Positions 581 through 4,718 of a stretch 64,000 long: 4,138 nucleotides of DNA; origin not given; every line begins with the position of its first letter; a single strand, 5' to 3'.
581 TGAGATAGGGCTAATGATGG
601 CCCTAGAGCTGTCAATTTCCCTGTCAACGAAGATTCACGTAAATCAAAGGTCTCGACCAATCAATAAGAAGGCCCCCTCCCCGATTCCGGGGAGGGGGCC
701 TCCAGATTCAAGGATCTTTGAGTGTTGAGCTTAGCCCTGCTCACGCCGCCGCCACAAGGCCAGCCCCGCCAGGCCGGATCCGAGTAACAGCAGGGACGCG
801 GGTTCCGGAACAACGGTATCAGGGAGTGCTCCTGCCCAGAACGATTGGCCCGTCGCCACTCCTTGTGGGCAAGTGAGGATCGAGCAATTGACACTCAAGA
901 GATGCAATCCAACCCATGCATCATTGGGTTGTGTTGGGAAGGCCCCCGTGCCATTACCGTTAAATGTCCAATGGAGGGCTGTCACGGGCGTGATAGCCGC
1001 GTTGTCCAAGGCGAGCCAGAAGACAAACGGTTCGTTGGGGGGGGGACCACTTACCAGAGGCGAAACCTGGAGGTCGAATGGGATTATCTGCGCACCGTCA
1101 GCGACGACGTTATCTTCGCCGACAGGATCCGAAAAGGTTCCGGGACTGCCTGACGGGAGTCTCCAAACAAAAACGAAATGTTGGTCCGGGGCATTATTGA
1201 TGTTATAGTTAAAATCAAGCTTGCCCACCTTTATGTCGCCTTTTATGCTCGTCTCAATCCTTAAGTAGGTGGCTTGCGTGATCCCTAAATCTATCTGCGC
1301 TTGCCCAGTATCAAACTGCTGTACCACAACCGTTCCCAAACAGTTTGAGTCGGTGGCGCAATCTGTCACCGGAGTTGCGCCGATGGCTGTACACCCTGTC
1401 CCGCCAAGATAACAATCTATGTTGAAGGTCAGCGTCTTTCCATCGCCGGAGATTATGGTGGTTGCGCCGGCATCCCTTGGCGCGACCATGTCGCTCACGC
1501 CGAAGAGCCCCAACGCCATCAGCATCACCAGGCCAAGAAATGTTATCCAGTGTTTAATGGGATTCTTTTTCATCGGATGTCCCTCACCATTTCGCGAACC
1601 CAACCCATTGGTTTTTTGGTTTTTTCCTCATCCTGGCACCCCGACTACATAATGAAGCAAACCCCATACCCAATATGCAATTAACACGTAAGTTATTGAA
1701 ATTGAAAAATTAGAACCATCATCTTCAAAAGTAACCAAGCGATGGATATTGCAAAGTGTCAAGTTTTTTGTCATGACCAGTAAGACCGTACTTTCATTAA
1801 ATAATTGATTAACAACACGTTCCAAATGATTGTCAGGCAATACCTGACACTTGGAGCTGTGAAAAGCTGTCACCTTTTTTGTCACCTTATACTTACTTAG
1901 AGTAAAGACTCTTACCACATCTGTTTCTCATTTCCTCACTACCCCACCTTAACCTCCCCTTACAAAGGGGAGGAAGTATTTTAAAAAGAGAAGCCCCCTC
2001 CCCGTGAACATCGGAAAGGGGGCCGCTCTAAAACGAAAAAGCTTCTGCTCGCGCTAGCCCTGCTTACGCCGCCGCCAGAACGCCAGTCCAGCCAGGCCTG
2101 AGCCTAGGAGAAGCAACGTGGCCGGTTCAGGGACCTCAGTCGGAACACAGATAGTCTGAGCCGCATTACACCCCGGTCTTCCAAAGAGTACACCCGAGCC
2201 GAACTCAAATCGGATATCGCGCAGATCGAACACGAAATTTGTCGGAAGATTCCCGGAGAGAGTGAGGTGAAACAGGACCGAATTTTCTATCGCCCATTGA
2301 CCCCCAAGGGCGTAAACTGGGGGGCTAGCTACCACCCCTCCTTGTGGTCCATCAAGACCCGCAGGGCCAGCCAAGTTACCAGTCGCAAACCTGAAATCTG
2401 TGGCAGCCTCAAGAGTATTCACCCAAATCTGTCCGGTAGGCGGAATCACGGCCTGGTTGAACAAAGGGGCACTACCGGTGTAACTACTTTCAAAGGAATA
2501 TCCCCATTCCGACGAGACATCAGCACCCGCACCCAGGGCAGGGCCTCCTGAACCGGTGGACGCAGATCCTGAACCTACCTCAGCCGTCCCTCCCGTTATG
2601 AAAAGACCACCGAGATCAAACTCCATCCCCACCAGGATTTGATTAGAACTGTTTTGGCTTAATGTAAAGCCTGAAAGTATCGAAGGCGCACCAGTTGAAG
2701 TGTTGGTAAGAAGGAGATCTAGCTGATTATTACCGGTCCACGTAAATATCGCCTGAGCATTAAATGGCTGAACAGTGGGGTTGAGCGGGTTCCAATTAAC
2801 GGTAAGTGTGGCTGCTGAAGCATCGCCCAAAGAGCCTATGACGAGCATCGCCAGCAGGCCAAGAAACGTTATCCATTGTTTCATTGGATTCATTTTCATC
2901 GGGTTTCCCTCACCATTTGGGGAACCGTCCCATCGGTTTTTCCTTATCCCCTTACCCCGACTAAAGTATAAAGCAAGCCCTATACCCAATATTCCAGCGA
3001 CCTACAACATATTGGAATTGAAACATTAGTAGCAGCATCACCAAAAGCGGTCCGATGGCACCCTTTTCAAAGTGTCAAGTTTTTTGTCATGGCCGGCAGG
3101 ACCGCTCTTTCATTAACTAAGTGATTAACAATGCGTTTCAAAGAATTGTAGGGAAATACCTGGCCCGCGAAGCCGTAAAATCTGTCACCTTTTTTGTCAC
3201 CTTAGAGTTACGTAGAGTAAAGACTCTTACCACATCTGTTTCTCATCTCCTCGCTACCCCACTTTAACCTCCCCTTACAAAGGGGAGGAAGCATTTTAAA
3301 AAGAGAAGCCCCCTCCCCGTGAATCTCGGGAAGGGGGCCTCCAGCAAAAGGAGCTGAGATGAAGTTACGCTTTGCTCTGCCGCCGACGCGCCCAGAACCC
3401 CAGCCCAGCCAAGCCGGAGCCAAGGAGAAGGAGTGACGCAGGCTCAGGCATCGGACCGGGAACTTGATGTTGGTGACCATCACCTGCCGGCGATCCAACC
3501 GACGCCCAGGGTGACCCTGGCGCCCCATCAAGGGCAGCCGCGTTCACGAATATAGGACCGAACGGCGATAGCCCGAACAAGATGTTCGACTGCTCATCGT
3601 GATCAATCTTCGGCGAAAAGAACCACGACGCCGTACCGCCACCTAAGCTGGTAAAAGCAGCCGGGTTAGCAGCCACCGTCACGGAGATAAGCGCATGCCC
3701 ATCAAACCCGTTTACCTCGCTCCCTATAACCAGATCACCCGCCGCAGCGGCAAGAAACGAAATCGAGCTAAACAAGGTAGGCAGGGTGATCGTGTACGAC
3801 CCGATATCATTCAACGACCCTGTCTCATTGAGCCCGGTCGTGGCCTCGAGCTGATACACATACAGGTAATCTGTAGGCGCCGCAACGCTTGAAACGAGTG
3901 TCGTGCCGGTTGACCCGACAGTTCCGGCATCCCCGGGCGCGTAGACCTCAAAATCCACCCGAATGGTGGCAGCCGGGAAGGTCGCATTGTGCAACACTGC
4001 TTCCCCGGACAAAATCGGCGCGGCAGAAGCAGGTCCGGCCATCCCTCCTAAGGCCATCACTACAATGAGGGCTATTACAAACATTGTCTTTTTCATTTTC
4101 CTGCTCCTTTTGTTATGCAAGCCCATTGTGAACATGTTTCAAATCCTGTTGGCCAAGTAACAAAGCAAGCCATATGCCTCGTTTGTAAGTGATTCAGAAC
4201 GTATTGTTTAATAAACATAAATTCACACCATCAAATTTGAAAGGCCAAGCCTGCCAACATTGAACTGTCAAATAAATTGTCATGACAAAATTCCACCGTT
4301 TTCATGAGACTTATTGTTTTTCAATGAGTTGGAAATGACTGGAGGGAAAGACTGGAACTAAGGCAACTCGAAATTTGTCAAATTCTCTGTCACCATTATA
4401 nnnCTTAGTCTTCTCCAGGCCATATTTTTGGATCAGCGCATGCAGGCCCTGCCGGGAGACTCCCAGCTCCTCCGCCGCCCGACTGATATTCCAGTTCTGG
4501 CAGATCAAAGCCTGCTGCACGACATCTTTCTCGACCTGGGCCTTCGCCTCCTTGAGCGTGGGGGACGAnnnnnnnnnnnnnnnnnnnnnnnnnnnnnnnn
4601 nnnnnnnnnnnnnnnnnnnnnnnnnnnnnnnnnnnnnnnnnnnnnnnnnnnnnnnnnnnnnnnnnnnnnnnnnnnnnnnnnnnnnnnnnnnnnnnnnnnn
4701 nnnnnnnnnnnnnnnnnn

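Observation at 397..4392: Four single-gene PEP-CTERM units share a fixed architecture: sigma-54 promoter, proximal box at +100 bp, distal box at +110 bp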

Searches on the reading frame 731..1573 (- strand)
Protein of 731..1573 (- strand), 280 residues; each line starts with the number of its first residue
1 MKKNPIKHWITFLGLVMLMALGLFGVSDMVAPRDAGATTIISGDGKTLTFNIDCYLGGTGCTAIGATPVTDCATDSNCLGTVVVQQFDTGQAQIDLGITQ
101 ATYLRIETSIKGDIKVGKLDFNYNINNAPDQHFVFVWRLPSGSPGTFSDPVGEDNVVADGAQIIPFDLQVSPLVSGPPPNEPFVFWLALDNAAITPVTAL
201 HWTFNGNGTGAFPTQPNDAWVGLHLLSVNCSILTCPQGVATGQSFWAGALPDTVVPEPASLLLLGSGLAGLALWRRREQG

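Call 9: search_protein_families(library=ncbifam, proteins=[window:731-1573:-], max_evalue=0.00001)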
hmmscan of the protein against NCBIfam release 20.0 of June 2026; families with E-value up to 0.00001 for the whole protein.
window:731-1573:- (280 aa): 6 families
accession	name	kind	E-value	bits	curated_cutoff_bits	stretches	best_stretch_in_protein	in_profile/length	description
NF033554.9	floc_PepA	equivalog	5.2e-08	33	80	1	201-278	184-260/261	flocculation-associated PEP-CTERM protein PepA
TIGR03370.1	VPLPA-CTERM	domain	7e-07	29.1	25.35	1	255-277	1-23/25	VPLPA-CTERM sorting domain-containing protein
NF038125.1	PEP_CTERM_THxN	subfamily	8.8e-07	28.7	85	1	253-277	221-245/246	THxN family PEP-CTERM protein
NF038129.1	PEP_NF038129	equivalog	1.3e-06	28.4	65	1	238-277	153-193/194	NF038129 family PEP-CTERM protein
NF041538.1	PEP_EDSA_1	subfamily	4.2e-06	26.6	100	1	253-277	283-306/307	EDSAP-1 family PEP-CTERM protein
NF041927.1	Xrt_dep_XDP1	equivalog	6.4e-06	26.3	125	0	251-277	215-241/242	exosortase-dependent surface protein XDP1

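Call 52: search_protein_families(library=pfam, proteins=[window:731-1573:-], max_evalue=0.01)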
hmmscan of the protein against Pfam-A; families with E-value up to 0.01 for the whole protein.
window:731-1573:- (280 aa): 1 family
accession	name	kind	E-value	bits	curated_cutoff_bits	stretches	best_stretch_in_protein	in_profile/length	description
PF07589.16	PEP-CTERM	-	5.1e-07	29.9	20.7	1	255-277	2-24/24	PEP-CTERM motif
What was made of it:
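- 731..1573 (-): PEP-CTERM gene of unit 2 (280 aa). PF07589 at 29.9 bits against a cut-off of 20.7 (call 52).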

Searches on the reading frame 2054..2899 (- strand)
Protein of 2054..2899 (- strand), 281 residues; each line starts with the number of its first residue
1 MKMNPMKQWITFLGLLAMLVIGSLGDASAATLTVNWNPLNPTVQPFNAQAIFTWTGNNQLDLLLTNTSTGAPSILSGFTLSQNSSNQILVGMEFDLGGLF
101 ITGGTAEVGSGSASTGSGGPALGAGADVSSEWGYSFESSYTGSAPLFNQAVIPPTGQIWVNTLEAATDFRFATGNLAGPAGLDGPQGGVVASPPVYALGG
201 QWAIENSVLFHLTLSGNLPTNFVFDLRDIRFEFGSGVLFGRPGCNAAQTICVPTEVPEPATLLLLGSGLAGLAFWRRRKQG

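Call 9: search_protein_families(library=ncbifam, proteins=[window:2054-2899:-], max_evalue=0.00001)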
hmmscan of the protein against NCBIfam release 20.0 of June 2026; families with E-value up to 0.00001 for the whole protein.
window:2054-2899:- (281 aa): 7 families
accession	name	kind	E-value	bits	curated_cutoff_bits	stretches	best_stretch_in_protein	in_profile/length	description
NF033554.9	floc_PepA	equivalog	2.7e-08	33.9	80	1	250-280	234-261/261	flocculation-associated PEP-CTERM protein PepA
NF038125.1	PEP_CTERM_THxN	subfamily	8.5e-08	32.1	85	1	252-279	219-246/246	THxN family PEP-CTERM protein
NF041538.1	PEP_EDSA_1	subfamily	9.8e-08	32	100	1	254-279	282-307/307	EDSAP-1 family PEP-CTERM protein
NF033947.0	PEP-cistern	hypoth_equivalog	5.4e-07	29.5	60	0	210-278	125-195/195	cistern family PEP-CTERM protein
NF038129.1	PEP_NF038129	equivalog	5.9e-07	29.5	65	1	247-279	162-194/194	NF038129 family PEP-CTERM protein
TIGR02595.1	PEP_CTERM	domain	6.3e-07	29.8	16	1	256-280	1-24/24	PEP-CTERM sorting domain-containing protein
NF041927.1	Xrt_dep_XDP1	equivalog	4.9e-06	26.7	125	1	252-279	215-242/242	exosortase-dependent surface protein XDP1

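Call 52: search_protein_families(library=pfam, proteins=[window:2054-2899:-], max_evalue=0.01)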
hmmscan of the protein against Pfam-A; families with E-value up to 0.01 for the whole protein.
window:2054-2899:- (281 aa): 2 families
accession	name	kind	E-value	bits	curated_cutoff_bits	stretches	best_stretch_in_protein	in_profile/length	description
PF07589.16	PEP-CTERM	-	2e-08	34.4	20.7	1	256-278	2-24/24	PEP-CTERM motif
PF18205.6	VPDSG-CTERM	-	0.00081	19.6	25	1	260-279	7-26/26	VPDSG-CTERM motif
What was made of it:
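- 2054..2899 (-): PEP-CTERM gene of unit 3 (281 aa). PF07589 at 34.4 bits (call 52).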

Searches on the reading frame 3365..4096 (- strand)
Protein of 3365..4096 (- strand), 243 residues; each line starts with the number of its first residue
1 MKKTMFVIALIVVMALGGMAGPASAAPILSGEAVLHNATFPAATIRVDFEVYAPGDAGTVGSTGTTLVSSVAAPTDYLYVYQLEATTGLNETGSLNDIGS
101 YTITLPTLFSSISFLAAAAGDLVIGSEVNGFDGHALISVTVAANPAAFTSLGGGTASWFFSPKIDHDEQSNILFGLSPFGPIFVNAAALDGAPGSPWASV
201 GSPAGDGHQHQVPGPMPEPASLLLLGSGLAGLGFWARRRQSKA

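Call 9: search_protein_families(library=ncbifam, proteins=[window:3365-4096:-], max_evalue=0.00001)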
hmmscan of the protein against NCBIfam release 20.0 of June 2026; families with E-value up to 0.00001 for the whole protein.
window:3365-4096:- (243 aa): 2 families
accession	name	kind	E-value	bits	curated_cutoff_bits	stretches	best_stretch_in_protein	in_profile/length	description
NF041538.1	PEP_EDSA_1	subfamily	1.9e-06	27.8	100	1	216-239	284-307/307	EDSAP-1 family PEP-CTERM protein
NF033554.9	floc_PepA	equivalog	3.9e-06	26.9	80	0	15-240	10-261/261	flocculation-associated PEP-CTERM protein PepA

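Call 52: search_protein_families(library=pfam, proteins=[window:3365-4096:-], max_evalue=0.01)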
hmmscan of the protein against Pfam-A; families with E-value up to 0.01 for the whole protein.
window:3365-4096:- (243 aa): 1 family
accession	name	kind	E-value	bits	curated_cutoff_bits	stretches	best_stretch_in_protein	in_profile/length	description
PF07589.16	PEP-CTERM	-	3.3e-05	24.2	20.7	1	217-239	3-24/24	PEP-CTERM motif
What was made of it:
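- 3365..4096 (-): PEP-CTERM gene of unit 4 (243 aa). PF07589 at 24.2 bits against 20.7 (call 52).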

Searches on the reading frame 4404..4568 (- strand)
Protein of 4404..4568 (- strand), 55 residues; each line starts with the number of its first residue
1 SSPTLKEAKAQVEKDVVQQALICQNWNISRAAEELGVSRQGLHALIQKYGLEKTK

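Call 56: search_solved_structures(query=window:4404-4568:-, max_evalue=1)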
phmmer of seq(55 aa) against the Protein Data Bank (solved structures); distinct sequences matched with E-value up to 1: 13.
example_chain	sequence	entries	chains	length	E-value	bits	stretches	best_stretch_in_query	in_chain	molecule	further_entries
3e7l_A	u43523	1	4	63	0.0016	21.8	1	4-49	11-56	Transcriptional regulator (NtrC family)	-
4fth_A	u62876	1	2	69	0.0021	21.5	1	4-49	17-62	Transcriptional regulator (NtrC family)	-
8p53_C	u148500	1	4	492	0.035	17.7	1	5-53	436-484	Transcriptional regulator FleQ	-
1etx_A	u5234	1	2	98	0.34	14.6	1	9-51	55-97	FACTOR FOR INVERSION STIMULATION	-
1etk_A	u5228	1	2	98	0.36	14.5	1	9-51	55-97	FACTOR FOR INVERSION STIMULATION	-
2m8g_X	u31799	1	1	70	0.37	14.5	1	11-54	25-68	Transcriptional regulator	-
8k2f_A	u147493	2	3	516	0.39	14.4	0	10-51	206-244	Oligosaccharide-releasing beta-N-acetylgalactosaminidase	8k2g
5m7n_A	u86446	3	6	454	0.4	14.4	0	5-50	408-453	Nitrogen assimilation regulatory protein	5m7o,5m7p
4l5e_A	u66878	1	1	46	0.54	14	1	10-51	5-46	Transcriptional regulator (NtrC family)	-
1f36_A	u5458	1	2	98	0.66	13.7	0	9-51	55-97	FIS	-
1ety_A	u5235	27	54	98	0.67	13.7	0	9-51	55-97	FACTOR FOR INVERSION STIMULATION | FACTOR FOR INVERSION STIMULATION (FIS) | DNA-binding protein fis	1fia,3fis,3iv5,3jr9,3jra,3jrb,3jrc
1fip_A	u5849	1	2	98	0.89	13.3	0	9-51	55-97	FACTOR FOR INVERSION STIMULATION (FIS)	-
1etv_A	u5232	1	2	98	0.93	13.3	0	9-51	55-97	FACTOR FOR INVERSION STIMULATION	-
